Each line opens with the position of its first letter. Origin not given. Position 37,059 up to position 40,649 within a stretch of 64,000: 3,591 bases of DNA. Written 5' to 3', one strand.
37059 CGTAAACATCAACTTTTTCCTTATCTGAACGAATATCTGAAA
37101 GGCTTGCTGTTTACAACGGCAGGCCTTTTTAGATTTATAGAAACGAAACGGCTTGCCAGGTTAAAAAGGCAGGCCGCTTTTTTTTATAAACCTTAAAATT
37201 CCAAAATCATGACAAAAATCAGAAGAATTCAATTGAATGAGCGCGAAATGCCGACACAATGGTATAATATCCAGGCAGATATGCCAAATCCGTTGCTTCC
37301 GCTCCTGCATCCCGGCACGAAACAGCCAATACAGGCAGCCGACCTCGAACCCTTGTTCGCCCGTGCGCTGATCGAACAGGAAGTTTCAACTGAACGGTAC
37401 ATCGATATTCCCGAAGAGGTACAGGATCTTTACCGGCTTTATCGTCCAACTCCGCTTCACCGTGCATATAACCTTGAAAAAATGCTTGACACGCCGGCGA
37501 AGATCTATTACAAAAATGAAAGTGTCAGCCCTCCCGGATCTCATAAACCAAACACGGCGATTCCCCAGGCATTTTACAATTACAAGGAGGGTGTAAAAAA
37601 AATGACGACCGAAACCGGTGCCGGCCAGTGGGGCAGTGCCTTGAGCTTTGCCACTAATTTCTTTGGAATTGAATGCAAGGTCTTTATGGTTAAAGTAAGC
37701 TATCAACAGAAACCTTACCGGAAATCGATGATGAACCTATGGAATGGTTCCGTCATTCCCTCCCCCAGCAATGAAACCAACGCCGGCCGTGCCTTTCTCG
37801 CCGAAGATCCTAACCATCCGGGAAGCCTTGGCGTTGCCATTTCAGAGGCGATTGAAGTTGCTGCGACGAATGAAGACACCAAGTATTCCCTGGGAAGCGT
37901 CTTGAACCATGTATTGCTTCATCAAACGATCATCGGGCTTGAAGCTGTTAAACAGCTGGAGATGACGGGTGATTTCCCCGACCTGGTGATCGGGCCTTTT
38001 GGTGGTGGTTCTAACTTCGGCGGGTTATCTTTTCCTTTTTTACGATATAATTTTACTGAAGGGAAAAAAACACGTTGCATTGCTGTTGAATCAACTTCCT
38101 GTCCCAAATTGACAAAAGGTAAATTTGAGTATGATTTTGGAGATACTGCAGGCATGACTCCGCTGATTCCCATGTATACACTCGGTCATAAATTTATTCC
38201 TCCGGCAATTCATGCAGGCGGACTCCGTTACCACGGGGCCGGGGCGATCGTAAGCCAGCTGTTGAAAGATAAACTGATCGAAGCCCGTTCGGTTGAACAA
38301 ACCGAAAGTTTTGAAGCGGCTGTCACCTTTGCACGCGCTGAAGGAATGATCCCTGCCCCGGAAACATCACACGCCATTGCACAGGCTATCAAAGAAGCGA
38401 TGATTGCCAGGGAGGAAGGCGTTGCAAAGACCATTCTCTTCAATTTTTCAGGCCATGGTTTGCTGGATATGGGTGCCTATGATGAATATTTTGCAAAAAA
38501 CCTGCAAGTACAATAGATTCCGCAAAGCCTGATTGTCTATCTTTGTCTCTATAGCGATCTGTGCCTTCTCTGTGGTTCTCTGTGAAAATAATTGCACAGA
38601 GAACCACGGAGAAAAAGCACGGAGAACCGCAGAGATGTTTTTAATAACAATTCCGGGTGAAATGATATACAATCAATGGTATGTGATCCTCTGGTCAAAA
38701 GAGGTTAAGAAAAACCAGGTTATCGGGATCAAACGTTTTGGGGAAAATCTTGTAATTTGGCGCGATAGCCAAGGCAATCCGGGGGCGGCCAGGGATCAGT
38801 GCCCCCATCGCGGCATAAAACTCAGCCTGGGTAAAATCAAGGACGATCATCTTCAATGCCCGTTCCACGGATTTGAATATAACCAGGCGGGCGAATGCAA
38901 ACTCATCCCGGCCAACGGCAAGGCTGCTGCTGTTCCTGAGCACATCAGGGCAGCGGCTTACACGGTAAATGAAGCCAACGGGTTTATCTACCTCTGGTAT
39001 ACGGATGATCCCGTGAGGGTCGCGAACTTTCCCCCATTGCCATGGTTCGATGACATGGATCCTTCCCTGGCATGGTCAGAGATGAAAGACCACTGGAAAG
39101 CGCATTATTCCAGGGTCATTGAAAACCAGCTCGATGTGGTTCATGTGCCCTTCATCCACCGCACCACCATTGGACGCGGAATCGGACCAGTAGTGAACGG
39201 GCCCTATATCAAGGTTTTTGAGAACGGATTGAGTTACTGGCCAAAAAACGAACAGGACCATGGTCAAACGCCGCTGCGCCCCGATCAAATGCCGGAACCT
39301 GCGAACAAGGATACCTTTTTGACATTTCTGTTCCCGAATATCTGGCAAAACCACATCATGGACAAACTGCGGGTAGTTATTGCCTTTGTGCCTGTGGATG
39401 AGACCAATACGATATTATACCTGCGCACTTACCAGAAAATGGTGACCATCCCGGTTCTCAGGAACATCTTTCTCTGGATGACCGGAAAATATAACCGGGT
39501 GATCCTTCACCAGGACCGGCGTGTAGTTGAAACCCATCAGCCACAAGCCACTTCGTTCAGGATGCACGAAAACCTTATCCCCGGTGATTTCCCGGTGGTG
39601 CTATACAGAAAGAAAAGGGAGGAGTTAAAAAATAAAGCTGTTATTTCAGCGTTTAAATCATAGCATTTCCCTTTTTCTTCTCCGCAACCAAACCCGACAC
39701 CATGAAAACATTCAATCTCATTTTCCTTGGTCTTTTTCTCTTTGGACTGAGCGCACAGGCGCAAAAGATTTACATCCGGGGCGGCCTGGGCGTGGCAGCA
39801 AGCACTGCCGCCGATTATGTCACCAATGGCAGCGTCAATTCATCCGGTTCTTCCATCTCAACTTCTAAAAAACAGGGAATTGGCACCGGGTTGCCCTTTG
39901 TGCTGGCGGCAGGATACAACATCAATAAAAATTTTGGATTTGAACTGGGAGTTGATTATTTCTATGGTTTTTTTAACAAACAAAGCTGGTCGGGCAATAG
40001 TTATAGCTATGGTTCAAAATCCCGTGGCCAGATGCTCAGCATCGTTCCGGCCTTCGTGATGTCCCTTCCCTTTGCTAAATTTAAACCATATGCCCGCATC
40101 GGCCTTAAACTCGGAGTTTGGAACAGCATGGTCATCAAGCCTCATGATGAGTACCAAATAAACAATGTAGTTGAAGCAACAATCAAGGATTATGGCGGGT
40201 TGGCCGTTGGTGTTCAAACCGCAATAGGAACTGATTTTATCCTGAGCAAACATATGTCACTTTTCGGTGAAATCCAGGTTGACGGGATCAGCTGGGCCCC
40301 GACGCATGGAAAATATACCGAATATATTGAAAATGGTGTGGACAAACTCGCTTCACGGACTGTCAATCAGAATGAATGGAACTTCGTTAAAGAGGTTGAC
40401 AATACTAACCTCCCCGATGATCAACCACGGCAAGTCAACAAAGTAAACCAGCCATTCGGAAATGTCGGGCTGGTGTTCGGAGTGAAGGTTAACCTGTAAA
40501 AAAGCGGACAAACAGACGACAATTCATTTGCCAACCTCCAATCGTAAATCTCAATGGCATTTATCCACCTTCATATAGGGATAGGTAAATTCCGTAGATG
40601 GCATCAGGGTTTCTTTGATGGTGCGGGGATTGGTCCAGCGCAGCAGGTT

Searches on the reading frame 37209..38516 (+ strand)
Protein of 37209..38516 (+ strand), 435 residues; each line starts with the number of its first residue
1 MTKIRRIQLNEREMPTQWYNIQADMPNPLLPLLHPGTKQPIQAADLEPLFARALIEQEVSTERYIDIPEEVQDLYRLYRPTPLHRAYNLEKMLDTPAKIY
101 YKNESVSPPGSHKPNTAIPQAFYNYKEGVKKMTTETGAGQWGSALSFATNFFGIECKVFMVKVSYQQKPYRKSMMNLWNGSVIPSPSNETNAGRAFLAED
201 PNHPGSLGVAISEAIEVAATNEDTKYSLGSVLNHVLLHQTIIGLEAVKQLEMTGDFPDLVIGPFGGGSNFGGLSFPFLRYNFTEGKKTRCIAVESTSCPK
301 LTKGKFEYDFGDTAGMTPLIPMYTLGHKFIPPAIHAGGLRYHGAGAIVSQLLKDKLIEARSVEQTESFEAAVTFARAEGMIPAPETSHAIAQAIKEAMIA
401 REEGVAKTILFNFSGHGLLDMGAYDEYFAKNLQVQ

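Call 3: search_protein_families(library=pfam, proteins=[window:37209-38516:+])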
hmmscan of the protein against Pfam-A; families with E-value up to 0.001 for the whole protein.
window:37209-38516:+ (435 aa): 1 family
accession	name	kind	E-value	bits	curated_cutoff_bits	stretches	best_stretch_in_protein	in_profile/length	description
PF00291.31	PALP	-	5.2e-36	124.9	35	1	77-415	4-295/295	Pyridoxal-phosphate dependent enzyme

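Call 7: search_protein_families(library=ncbifam, proteins=[window:37209-38516:+])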
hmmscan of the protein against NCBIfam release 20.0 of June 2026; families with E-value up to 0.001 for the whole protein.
window:37209-38516:+ (435 aa): 12 families
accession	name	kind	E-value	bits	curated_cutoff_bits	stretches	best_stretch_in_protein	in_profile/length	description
NF009057.0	PRK12391.1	equivalog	1.5e-216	719.1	366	1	5-433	4-431/441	TrpB-like pyridoxal phosphate-dependent enzyme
TIGR01415.1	trpB_rel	hypoth_equivalog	2e-196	652.7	518.85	1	14-428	1-416/419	TrpB-like pyridoxal phosphate-dependent enzyme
NF010376.0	PRK13803.1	equivalog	3.3e-39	135.2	819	1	77-431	255-598/600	bifunctional phosphoribosylanthranilate isomerase/tryptophan synthase subunit beta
TIGR00263.1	trpB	equivalog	6.1e-37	127.6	392.45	1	70-422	38-379/385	tryptophan synthase subunit beta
NF010375.0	PRK13802.1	equivalog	2.4e-22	78.8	1386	1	78-429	324-674/695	bifunctional indole-3-glycerol phosphate synthase/tryptophan synthase subunit beta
NF004996.0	PRK06381.1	equivalog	1.5e-10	40.7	266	1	80-184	15-114/319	threonine synthase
NF006050.0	PRK08197.1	equivalog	5.1e-09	35.4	303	0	242-412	218-377/406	threonine synthase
NF006390.0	PRK08639.1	equivalog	1.3e-08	34.3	421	1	63-171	8-114/418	threonine ammonia-lyase IlvA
TIGR02079.1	THD1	equivalog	1.4e-07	30.7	440.55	0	71-171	7-105/410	threonine ammonia-lyase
NF045641.2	BHydaspDhtseBhcB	equivalog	9.7e-06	24.9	550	1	79-185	19-120/312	beta-hydroxyaspartate dehydratase BhcB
NF005292.0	PRK06815.1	equivalog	3.8e-05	22.9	371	1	69-164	10-103/320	threonine/serine dehydratase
TIGR01127.1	ilvA_1Cterm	equivalog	0.00054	19.1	378.75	0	81-168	1-86/380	threonine ammonia-lyase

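Call 13: find_related_loci(query=window:37209-38516:+, collection=genome_contigs, flank=3000)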
Query window:37209-38516:+ (435 aa) in genome_contigs; peptide patterns used: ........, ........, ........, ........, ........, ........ (x = any residue, [..] = any of these).
600 stretches matched a pattern (row limit reached: there are more); 584 encode a relative of the query (tblastn E <= 1e-3); the best 80 are kept; 80 distinct loci.
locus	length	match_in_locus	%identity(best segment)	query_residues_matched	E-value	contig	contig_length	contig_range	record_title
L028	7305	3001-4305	94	1-435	0e+0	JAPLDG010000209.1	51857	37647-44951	MAG: Bacteroidetes bacterium isolate LacPavin_0419_WC70L_MAG_45_7 LacPavin_0419_WC70L_scaffold_85344, whole genome shotg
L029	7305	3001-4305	88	1-435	0e+0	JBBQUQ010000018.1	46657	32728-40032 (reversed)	MAG: Bacteroidales bacterium isolate Co_metawrap_1939 Cmw_1939_k141_22458872_length_46657_cov_10.9991, whole genome shot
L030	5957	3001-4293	88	1-431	0e+0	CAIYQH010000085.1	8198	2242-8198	MAG: uncultured Bacteroidales bacterium isolate Kiruna_bin-02728 genome assembly, contig: bin-02728:085/620, whole genom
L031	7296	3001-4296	73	1-432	0e+0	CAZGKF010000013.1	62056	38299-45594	MAG TPA_asm: uncultured Bacteroidaceae bacterium isolate SRP141376_co3_452 genome assembly, contig: NODE_1087_length_620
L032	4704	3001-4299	74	1-433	0e+0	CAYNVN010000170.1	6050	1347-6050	MAG TPA_asm: uncultured Lentimicrobiaceae bacterium isolate binchicken_co219_445 genome assembly, contig: k141_380198, w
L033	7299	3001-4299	73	1-433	0e+0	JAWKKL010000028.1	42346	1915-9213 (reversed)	MAG: Bacteroidales bacterium isolate ABC1.42 ABC1.42.fa-28, whole genome shotgun sequence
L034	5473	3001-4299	73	1-433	0e+0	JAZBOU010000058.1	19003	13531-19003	MAG: Bacteroidales bacterium isolate bin.552 k117_2176089, whole genome shotgun sequence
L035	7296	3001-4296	71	1-432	0e+0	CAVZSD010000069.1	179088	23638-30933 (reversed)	MAG: uncultured Bacteroidetes bacterium isolate MFD05684.bin.2.119 genome assembly, contig: contig_98421, whole genome s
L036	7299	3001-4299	72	1-433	0e+0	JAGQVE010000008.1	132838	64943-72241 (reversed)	MAG: Bacteroidales bacterium isolate HKST-UBA07 NODE_8_length_132838_cov_9.444099, whole genome shotgun sequence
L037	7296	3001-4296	71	1-432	0e+0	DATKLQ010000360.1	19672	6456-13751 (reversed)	MAG TPA_asm: Ignavibacteriaceae bacterium isolate SMAG_U14689 k141_3645782, whole genome shotgun sequence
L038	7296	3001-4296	70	1-432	0e+0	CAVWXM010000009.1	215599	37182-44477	MAG: uncultured Bacteroidia bacterium isolate MFD03551.bin.2.114 genome assembly, contig: contig_15522, whole genome sho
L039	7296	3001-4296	70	1-432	0e+0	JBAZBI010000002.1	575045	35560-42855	MAG: Ignavibacteriaceae bacterium isolate SO_2017_GW1_109 NODE_87_length_575045_cov_5.332409_OW334_2017, whole genome sh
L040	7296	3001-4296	70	1-432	0e+0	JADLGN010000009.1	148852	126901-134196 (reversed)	MAG: Bacteroidia bacterium isolate SJ44 c_000000233712, whole genome shotgun sequence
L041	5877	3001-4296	70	1-432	0e+0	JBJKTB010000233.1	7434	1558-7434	MAG: Ignavibacteriaceae bacterium isolate Bin_97 S1Ck127_2422046_flag_1_multi_7.0000_len_7434, whole genome shotgun sequ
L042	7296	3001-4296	70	1-432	0e+0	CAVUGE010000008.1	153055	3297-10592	MAG: uncultured Bacteroidetes bacterium isolate MFD02416.bin.2.156 genome assembly, contig: contig_13227, whole genome s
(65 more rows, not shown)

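Call 50: find_homologous_proteins(query=window:37209-38516:+, max_evalue=1e-150)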
Query window:37209-38516:+ (435 aa): 7908 proteins with E <= 1e-150 among 8000 candidates; the best 120 are listed.
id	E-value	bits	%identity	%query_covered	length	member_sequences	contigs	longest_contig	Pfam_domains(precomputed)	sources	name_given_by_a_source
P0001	3.7e-271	917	91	100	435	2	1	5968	PF00291.32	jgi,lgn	jgi:tryptophan synthase beta chain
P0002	1.3e-269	912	90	100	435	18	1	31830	PF00291.32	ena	-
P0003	8.0e-266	899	88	100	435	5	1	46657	PF00291.32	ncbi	-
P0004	1.6e-261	885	88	99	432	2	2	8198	PF00291.32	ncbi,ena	-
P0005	3.5e-261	884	87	100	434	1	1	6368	PF00291.32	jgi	jgi:tryptophan synthase beta chain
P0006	7.8e-261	883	88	99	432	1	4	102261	PF00291.32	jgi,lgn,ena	-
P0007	5.3e-260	880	88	99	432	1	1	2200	PF00291.32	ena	-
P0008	1.3e-250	849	84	99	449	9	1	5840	PF00291.32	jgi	jgi:tryptophan synthase beta chain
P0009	5.1e-250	847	85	97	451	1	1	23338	PF00291.32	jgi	jgi:tryptophan synthase beta chain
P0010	3.2e-249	845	84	99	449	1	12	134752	PF00291.32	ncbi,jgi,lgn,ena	jgi:tryptophan synthase beta chain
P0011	1.6e-248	843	84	99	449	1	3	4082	PF00291.32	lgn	-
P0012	1.7e-248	842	85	98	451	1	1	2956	PF00291.32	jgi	jgi:tryptophan synthase beta chain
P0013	4.2e-248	841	82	100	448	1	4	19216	PF00291.32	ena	-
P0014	4.1e-247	838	83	99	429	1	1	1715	PF00291.32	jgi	jgi:tryptophan synthase beta chain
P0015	1.4e-244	829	80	100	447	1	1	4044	PF00291.32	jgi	jgi:tryptophan synthase beta chain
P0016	3.6e-238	808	81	98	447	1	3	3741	PF00291.32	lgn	-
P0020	2.4e-224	763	76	100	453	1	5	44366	PF00291.32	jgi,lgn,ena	jgi:tryptophan synthase beta chain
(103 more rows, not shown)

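Call 51: find_encoding_contigs(protein=P0001, flank=700, max_places=1)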
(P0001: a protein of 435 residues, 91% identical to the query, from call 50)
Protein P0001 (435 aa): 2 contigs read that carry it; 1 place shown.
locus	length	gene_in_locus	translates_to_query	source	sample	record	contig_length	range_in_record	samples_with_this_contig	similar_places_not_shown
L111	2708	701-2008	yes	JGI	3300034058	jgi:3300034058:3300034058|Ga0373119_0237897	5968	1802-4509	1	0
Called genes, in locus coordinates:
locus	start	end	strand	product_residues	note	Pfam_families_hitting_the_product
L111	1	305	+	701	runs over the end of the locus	?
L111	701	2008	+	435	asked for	PF00291:PALP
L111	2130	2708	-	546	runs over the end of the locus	PF00171:Aldedh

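Call 52: find_encoding_contigs(protein=P0002, flank=700, max_places=1)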
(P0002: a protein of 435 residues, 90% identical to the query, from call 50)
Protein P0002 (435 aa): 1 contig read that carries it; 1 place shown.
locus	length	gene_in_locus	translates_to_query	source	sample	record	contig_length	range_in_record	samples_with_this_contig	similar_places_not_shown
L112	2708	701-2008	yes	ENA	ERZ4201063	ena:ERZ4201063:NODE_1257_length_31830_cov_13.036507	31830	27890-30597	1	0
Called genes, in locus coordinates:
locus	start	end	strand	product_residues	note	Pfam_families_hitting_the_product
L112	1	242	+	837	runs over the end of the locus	PF13715:CarbopepD_reg_2, PF18939:DUF5686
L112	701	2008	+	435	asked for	PF00291:PALP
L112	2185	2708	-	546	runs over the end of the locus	PF00171:Aldedh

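Call 53: find_encoding_contigs(protein=P0005, flank=700, max_places=1)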
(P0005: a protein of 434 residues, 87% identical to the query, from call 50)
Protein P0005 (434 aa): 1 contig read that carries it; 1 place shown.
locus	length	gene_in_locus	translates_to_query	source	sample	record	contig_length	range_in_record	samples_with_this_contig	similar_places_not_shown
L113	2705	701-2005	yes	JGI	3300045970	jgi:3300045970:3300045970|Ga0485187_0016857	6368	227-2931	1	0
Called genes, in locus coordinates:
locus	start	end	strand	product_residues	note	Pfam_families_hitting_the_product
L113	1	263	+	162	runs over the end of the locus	?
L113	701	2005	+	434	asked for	PF00291:PALP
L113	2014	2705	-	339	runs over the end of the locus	PF02678:Pirin, PF05726:Pirin_C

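Call 54: find_encoding_contigs(protein=P0009, flank=700, max_places=1)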
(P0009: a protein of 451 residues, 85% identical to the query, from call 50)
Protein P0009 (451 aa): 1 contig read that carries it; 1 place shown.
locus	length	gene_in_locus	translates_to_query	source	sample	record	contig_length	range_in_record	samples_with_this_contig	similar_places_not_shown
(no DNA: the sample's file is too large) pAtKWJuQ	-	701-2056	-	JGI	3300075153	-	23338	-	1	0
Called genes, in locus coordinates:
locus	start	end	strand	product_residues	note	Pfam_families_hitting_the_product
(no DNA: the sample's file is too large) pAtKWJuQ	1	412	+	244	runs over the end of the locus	PF10988:DUF2807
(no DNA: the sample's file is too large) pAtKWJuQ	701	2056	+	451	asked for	PF00291:PALP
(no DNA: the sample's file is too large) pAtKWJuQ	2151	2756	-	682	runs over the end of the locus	PF22745:Nlig-Ia, PF01653:DNA_ligase_aden, PF03120:OB_DNA_ligase, PF03119:DNA_ligase_ZBD, PF12826:HHH_2, PF00533:BRCT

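Call 55: find_encoding_contigs(protein=P0010, flank=700, max_places=1)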
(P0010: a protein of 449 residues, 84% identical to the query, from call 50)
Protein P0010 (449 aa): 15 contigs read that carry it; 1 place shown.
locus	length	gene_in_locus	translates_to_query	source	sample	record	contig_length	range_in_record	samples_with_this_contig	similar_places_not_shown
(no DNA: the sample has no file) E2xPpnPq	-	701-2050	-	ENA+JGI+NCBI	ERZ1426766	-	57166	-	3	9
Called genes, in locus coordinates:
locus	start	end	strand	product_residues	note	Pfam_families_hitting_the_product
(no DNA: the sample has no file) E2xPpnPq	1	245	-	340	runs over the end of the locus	PF11288:DUF3089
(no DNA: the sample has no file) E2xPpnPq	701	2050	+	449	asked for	PF00291:PALP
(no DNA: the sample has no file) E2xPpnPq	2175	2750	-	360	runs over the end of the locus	PF04055:Radical_SAM, PF19288:CofH_C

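Call 56: find_encoding_contigs(protein=P0013, flank=700, max_places=1)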
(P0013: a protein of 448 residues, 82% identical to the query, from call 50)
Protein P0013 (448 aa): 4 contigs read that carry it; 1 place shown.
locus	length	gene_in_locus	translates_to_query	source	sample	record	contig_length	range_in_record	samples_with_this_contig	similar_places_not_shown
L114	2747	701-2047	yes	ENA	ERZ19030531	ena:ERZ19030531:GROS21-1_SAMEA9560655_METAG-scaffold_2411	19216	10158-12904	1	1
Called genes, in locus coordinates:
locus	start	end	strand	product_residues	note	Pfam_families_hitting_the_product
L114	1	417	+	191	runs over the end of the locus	PF00578:AhpC-TSA, PF08534:Redoxin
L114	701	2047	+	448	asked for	PF00291:PALP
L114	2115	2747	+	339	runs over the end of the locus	PF23212:DUF7064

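Call 57: find_encoding_contigs(protein=P0015, flank=700, max_places=1)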
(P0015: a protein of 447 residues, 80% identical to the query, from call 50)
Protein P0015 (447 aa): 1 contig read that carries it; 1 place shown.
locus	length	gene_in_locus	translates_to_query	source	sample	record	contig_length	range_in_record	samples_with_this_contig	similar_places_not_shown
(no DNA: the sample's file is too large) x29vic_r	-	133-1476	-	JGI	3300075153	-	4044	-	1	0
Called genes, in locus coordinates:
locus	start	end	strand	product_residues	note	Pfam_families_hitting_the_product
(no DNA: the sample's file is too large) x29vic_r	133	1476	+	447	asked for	PF00291:PALP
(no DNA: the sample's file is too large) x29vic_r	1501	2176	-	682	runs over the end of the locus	PF22745:Nlig-Ia, PF01653:DNA_ligase_aden, PF03120:OB_DNA_ligase, PF03119:DNA_ligase_ZBD, PF12826:HHH_2, PF14520:HHH_5 (weak), PF00533:BRCT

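Call 58: find_encoding_contigs(protein=P0016, flank=700, max_places=1)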
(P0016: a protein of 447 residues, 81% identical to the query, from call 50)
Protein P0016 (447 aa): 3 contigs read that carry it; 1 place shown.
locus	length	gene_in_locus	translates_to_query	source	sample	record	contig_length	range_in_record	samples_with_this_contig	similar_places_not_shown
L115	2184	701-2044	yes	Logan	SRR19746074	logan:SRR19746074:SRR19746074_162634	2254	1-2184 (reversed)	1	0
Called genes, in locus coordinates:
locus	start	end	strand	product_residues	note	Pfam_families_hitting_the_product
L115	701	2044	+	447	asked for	PF00291:PALP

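Call 61: find_encoding_contigs(protein=P0008, flank=700, max_places=1)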
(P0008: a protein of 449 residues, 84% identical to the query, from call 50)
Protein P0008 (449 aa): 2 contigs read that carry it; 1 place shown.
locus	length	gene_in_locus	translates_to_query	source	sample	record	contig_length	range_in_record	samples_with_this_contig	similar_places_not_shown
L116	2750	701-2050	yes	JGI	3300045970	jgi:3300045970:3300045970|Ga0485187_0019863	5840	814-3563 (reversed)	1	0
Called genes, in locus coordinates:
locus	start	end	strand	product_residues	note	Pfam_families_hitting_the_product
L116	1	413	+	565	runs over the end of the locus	-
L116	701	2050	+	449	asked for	PF00291:PALP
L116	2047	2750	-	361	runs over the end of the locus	PF04055:Radical_SAM, PF19288:CofH_C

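Call 62: find_encoding_contigs(protein=P0011, flank=700, max_places=1)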
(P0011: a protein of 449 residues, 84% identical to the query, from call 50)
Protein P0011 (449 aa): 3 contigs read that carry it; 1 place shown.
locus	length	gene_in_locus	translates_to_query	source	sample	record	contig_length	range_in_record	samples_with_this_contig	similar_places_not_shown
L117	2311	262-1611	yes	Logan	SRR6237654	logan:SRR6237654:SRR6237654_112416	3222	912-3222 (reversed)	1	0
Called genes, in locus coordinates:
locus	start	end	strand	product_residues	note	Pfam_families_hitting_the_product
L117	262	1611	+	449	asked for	PF00291:PALP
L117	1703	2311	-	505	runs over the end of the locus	?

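Call 63: find_encoding_contigs(protein=P0020, flank=700, max_places=1)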
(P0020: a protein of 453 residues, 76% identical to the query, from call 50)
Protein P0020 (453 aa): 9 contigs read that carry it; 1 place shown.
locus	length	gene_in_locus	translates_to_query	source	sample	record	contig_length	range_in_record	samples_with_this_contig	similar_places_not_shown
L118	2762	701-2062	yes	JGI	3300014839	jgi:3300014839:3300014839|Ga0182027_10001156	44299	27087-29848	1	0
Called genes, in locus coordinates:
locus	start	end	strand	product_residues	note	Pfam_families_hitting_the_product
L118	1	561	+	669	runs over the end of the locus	PF02518:HATPase_c, PF14501:HATPase_c_5 (weak), PF00072:Response_reg, PF00196:GerE, PF08281:Sigma70_r4_2 (faint)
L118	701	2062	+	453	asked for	PF00291:PALP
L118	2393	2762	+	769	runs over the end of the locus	PF13620:CarboxypepD_reg, PF13715:CarbopepD_reg_2, PF07715:Plug (weak), PF00593:TonB_dep_Rec_b-barrel, PF25183:OMP_b-brl_4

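Call 75: find_encoding_contigs(protein=P0016, flank=500, max_places=5)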
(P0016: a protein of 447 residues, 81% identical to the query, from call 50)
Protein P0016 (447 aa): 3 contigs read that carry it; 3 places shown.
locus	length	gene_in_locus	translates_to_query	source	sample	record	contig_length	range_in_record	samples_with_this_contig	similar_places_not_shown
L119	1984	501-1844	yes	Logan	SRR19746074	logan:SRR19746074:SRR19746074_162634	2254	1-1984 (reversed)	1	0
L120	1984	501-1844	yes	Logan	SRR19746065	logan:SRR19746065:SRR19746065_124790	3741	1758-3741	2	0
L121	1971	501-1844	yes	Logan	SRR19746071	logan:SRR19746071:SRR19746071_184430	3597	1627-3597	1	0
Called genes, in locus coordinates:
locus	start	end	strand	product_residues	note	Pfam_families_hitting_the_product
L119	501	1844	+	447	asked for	PF00291:PALP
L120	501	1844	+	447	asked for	PF00291:PALP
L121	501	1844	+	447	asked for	PF00291:PALP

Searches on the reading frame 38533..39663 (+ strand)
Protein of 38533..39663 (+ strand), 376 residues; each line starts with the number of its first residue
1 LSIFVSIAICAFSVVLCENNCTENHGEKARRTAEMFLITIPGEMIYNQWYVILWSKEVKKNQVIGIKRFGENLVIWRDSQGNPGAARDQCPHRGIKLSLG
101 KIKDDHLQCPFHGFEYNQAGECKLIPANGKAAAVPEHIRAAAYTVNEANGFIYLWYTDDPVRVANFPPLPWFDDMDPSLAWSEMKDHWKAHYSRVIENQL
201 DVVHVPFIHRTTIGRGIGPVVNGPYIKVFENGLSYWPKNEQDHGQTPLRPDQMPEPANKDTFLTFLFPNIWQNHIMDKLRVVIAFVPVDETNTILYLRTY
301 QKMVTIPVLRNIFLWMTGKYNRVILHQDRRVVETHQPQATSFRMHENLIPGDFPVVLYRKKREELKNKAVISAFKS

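Call 3: search_protein_families(library=pfam, proteins=[window:38533-39663:+])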
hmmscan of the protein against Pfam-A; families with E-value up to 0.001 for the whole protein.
window:38533-39663:+ (376 aa): 2 families
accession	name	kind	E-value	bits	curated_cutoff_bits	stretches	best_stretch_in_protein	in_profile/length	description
PF00355.32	Rieske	-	4e-25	88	20.3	1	48-132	1-85/88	Rieske [2Fe-2S] domain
PF19112.6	VanA_C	-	2.6e-13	51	23.5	1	188-365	1-190/193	Vanillate O-demethylase oxygenase C-terminal domain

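Call 7: search_protein_families(library=ncbifam, proteins=[window:38533-39663:+])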
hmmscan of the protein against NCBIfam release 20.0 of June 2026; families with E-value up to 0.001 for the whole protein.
window:38533-39663:+ (376 aa): 9 families
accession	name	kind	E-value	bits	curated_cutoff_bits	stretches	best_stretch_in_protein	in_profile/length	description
NF052579.1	BetMthstMoxSdmAMthl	equivalog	1.9e-24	86.3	600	1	46-308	15-273/351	4beta-methylsterol monooxygenase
NF058607.1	GlBtMonoOxGbcA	equivalog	5.4e-08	31.7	670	1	43-198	50-202/420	glycine betaine monooxygenase oxygenase subunit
TIGR03228.1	anthran_1_2_A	equivalog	1.3e-05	24.1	671.9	1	39-130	28-122/438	anthranilate 1,2-dioxygenase large subunit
TIGR02377.1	MocE_fam_FeS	subfamily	4.6e-05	23.4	136.15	1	54-139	7-93/101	MocE family 2Fe-2S type ferredoxin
NF041683.1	ant_diox_AndAb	equivalog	0.00013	22.1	150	1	48-131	1-84/100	anthranilate 1,2-dioxygenase ferredoxin subunit AndAb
NF042946.1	3PPDioc_HcaE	equivalog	0.00014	21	830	1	66-132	56-124/450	3-phenylpropionate/cinnamic acid dioxygenase subunit alpha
TIGR02378.1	nirD_assim_sml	equivalog_domain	0.00033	20.7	74.65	1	48-154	1-103/105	nitrite reductase small subunit NirD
TIGR03229.1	benzo_1_2_benA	equivalog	0.00036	19.5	780.95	1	54-125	45-117/433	benzoate 1,2-dioxygenase large subunit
NF045928.1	Cytb6fFeSPetC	equivalog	0.00097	18.5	250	0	60-130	78-147/179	cytochrome b6-f complex iron-sulfur subunit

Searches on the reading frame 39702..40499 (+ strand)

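Call 3: search_protein_families(library=pfam, proteins=[window:39702-40499:+])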
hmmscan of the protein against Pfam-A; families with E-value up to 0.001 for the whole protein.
window:39702-40499:+ (265 aa): 2 families
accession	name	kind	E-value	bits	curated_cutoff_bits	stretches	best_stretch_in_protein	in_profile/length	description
PF13505.12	OMP_b-brl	-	4.6e-09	37.1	28.7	1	7-192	2-151/175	Outer membrane protein beta-barrel domain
PF01389.23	OmpA_membrane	-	0.00084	19.6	21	0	68-146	39-110/180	OmpA-like transmembrane domain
